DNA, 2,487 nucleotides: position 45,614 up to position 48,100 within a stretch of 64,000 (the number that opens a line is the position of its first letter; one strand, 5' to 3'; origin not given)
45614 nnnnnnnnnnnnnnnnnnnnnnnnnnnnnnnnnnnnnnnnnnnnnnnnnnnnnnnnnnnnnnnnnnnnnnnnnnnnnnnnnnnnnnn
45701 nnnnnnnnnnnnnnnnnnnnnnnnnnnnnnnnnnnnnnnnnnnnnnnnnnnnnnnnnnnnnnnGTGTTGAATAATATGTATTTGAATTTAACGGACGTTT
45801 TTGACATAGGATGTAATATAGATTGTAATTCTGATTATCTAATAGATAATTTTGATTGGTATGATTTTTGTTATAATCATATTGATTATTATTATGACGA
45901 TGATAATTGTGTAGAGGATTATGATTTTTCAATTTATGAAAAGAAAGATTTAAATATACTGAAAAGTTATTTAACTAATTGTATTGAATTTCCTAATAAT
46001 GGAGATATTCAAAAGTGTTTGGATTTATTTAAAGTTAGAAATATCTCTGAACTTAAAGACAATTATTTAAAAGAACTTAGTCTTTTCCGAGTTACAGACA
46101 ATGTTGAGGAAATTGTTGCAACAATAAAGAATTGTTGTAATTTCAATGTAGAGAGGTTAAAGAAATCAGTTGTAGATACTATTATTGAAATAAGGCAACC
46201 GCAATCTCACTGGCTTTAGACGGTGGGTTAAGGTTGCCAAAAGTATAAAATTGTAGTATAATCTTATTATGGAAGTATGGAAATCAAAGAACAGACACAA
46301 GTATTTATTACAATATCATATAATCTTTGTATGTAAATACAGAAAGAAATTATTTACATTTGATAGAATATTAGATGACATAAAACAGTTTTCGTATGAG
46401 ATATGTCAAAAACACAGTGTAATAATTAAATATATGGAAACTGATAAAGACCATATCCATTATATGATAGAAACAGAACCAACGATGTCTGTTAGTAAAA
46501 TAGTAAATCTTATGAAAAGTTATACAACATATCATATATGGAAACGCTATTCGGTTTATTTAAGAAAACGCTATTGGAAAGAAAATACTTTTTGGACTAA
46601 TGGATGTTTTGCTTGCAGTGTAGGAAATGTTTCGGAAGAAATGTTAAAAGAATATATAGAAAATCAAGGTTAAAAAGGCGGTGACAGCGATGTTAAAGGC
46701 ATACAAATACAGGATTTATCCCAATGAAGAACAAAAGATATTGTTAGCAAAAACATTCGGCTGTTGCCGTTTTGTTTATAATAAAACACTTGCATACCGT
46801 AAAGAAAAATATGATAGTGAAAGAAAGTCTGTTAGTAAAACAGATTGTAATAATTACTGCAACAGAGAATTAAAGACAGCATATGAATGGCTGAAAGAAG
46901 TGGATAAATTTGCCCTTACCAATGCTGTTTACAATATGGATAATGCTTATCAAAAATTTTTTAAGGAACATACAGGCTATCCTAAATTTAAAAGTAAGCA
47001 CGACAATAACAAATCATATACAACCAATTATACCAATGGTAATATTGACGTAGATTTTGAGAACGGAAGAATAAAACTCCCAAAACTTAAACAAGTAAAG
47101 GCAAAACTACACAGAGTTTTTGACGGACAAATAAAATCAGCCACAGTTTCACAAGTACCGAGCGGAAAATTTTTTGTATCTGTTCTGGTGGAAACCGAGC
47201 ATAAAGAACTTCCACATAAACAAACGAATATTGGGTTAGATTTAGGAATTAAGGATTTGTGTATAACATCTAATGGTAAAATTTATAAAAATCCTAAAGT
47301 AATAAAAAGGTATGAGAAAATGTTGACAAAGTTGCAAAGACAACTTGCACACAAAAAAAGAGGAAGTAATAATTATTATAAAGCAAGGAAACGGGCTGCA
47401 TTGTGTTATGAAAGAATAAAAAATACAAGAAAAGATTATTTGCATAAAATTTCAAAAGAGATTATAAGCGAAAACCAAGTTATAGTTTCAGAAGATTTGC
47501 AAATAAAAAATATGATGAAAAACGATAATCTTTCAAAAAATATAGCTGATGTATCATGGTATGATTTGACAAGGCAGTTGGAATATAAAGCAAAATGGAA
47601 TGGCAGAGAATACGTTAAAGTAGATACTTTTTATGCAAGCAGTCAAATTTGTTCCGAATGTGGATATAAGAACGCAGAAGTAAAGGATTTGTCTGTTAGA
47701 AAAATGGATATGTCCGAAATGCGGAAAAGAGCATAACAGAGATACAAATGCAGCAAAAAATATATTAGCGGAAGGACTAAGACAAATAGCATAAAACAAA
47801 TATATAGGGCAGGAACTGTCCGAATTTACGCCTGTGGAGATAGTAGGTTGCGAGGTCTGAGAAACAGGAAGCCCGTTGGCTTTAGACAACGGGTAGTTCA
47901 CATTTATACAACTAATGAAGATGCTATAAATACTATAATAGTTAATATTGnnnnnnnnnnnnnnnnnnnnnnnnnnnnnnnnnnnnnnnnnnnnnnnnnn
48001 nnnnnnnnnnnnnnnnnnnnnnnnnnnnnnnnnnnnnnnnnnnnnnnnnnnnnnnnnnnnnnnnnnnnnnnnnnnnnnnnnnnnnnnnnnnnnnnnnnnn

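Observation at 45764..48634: IS200/IS605 element inserted into one copy of a duplicated gene, with both gene halves still readable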

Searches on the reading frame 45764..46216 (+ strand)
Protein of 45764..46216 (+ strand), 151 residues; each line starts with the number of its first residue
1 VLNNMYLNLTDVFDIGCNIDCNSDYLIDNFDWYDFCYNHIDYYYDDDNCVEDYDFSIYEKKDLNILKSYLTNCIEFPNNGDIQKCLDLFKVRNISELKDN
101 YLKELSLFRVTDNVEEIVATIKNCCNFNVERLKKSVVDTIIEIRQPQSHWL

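Call 6: search_protein_families(library=pfam, proteins=[window:45764-46216:+], max_evalue=0.01)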
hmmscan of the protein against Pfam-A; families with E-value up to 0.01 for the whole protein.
window:45764-46216:+ (151 aa): 0 families

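Call 65: search_protein_families(library=phrogs, proteins=[window:45776-46216:+], max_evalue=0.01)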
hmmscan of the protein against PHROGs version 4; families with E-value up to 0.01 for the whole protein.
window:45776-46216:+ (147 aa): 0 families

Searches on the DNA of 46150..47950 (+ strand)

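Call 10: search_dna_similar(query=window:46150-47950:+, collection=phages, mode=near, max_rows=20)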
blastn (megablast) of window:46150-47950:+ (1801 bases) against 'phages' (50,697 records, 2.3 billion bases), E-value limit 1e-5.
Records with a match: 1; places in all: 1; records where one place covers at least 80% of the query: 0.
Best place of each record, by identity: 60-80% 1.
By first word of the organism name: Bacteriophage 1.
By host as written in the record: - 1.
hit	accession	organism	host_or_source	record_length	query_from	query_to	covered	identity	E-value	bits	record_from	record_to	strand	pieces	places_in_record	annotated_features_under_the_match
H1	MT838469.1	Bacteriophage sp.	human fecal samples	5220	682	1698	56%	76.9%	1e-158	566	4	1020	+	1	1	record has no annotation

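Call 11: search_dna_similar(query=window:46150-47950:+, collection=plasmids, mode=near, max_rows=20)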
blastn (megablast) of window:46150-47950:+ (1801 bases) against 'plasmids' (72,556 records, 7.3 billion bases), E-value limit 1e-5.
No match.

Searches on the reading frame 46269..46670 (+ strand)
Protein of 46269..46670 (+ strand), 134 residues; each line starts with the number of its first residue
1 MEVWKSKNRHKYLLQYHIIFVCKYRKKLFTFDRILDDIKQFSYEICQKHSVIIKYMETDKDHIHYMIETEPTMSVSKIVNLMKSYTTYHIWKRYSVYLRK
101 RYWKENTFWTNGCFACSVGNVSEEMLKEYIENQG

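Call 6: search_protein_families(library=pfam, proteins=[window:46269-46670:+], max_evalue=0.01)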
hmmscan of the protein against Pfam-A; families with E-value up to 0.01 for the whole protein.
window:46269-46670:+ (134 aa): 1 family
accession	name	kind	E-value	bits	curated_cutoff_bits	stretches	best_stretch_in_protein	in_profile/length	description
PF01797.21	Y1_Tnp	-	2.3e-34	118.5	23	1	11-133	2-121/121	Transposase IS200 like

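Call 48: search_dna_similar(query=window:46269-46670:+, collection=phages, mode=protein, max_rows=25, max_evalue=1e-10)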
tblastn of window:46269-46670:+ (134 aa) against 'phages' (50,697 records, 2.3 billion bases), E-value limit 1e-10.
Records with a match: 79; places in all: 94; records where one place covers at least 80% of the query: 79.
Best place of each record, by identity: <60% 79.
By first word of the organism name: Helicobacter 17; Streptococcus 16; Bacteriophage 10; Clostridium 6; Halobacterium 6; Clostridioides 3; Lactococcus 3; Lactobacillus 3; Geobacillus 2; Listeria 2; and 9 more.
By host as written in the record: Helicobacter pylori 13; - 13; Streptococcus thermophilus 6; Lactococcus lactis 3; Clostridium botulinum type C strain C-Stockholm 2; Streptococcus thermophilus STCH_16 2; Streptococcus thermophilus ST67009 2; Streptococcus thermophilus ST69763 2; and 25 more.
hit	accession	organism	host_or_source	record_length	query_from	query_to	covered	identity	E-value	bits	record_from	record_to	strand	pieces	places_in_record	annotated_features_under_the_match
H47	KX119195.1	Helicobacter phage FrGC43A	Helicobacter pylori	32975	6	134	96%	48.9%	5e-32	124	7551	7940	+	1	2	transposase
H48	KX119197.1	Helicobacter phage PtB92G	Helicobacter pylori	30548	6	134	96%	48.9%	2e-28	113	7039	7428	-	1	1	transposase | hypothetical protein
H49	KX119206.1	Helicobacter phage UKEN32U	Helicobacter pylori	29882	6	134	96%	48.1%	2e-32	125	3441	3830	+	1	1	transposase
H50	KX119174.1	Helicobacter phage UKEN31U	Helicobacter pylori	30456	6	134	96%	48.1%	2e-32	125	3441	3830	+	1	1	transposase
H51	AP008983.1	Clostridium phage c-st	Clostridium botulinum type C strain ...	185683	6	134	96%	47.3%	1e-32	125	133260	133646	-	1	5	putative transposase | conserved hypothetical protein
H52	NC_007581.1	Clostridium phage c-st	Clostridium botulinum type C strain ...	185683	6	134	96%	47.3%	1e-32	125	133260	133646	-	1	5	transposase | HNH endonuclease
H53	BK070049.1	Bacteriophage sp.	Helicobacter bizzozeronii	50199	5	133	96%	46.7%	7e-24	132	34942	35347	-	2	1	IS605 transposase (tnpA)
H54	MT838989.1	Bacteriophage sp.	human fecal samples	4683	8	134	95%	46.5%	4e-33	127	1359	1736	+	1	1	record has no annotation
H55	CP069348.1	Clostridioides phage pCD1602_4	water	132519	6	134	96%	44.3%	3e-30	119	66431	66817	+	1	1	record has no annotation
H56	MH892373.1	Streptococcus phage SW27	Streptococcus thermophilus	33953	8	134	95%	38.0%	6e-17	81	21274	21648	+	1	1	transposase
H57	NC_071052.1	Streptococcus phage SW27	Streptococcus thermophilus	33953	8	134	95%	38.0%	6e-17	81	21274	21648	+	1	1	transposase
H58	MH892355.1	Streptococcus phage SW4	Streptococcus thermophilus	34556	8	134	95%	38.0%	6e-17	81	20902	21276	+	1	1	transposase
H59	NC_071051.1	Streptococcus phage SW4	Streptococcus thermophilus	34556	8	134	95%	38.0%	6e-17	81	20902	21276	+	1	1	transposase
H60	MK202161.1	Streptococcus phage CHPC1282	Streptococcus thermophilus STCH_16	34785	8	134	95%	38.0%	6e-17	81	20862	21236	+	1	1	transposase-family protein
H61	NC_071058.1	Streptococcus phage CHPC1282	Streptococcus thermophilus STCH_16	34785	8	134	95%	38.0%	6e-17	81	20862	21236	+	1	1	transposase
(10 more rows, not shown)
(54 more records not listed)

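Call 49: search_solved_structures(query=window:46269-46670:+, show_alignments=2)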
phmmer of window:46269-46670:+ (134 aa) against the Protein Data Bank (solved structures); distinct sequences matched with E-value up to 0.001: 8.
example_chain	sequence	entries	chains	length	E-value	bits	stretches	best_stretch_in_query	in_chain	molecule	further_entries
2a6m_A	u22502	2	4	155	7.7e-18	68.1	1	3-133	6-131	ISHp608 transposase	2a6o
2vhg_A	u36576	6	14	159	8.4e-18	67.9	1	3-133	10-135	TRANSPOSASE ORFA | Putative transposase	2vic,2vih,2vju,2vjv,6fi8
2ec2_A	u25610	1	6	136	2.1e-14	57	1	4-133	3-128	136aa long hypothetical transposase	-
2f4f_A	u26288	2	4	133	1.9e-12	50.6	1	5-133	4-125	Transposase, putative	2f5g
2xm3_A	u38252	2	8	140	6.5e-11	45.7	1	8-133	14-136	TRANSPOSASE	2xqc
2xma_A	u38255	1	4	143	6.9e-11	45.6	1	8-133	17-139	TRANSPOSASE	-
2xo6_A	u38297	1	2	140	2.2e-10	43.9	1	8-133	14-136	TRANSPOSASE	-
2fyx_A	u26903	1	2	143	4e-10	43.1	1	8-133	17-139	transposase, putative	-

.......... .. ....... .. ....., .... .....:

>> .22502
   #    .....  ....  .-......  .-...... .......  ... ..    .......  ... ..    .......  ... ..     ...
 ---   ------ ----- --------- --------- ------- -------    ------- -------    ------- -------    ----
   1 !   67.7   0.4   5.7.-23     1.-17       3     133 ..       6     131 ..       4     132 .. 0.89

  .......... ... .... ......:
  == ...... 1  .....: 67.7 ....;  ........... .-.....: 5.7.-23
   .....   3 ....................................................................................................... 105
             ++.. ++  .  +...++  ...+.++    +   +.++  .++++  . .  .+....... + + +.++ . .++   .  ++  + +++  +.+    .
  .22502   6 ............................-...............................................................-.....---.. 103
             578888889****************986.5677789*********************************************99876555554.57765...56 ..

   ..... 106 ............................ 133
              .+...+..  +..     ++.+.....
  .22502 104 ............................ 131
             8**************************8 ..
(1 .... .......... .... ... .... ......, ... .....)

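Call 64: search_protein_families(library=ncbifam, proteins=[window:46269-46670:+], max_evalue=0.001)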
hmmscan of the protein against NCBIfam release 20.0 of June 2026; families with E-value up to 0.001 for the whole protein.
window:46269-46670:+ (134 aa): 2 families
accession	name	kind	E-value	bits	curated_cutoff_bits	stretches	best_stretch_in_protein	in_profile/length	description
NF033573.1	transpos_IS200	equivalog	1.7e-36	125.2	55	1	5-132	2-126/126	IS200/IS605 family transposase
NF047646.1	REP_Tyr_transpos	equivalog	4.1e-06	26.7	80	1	16-114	12-110/146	REP-associated tyrosine transposase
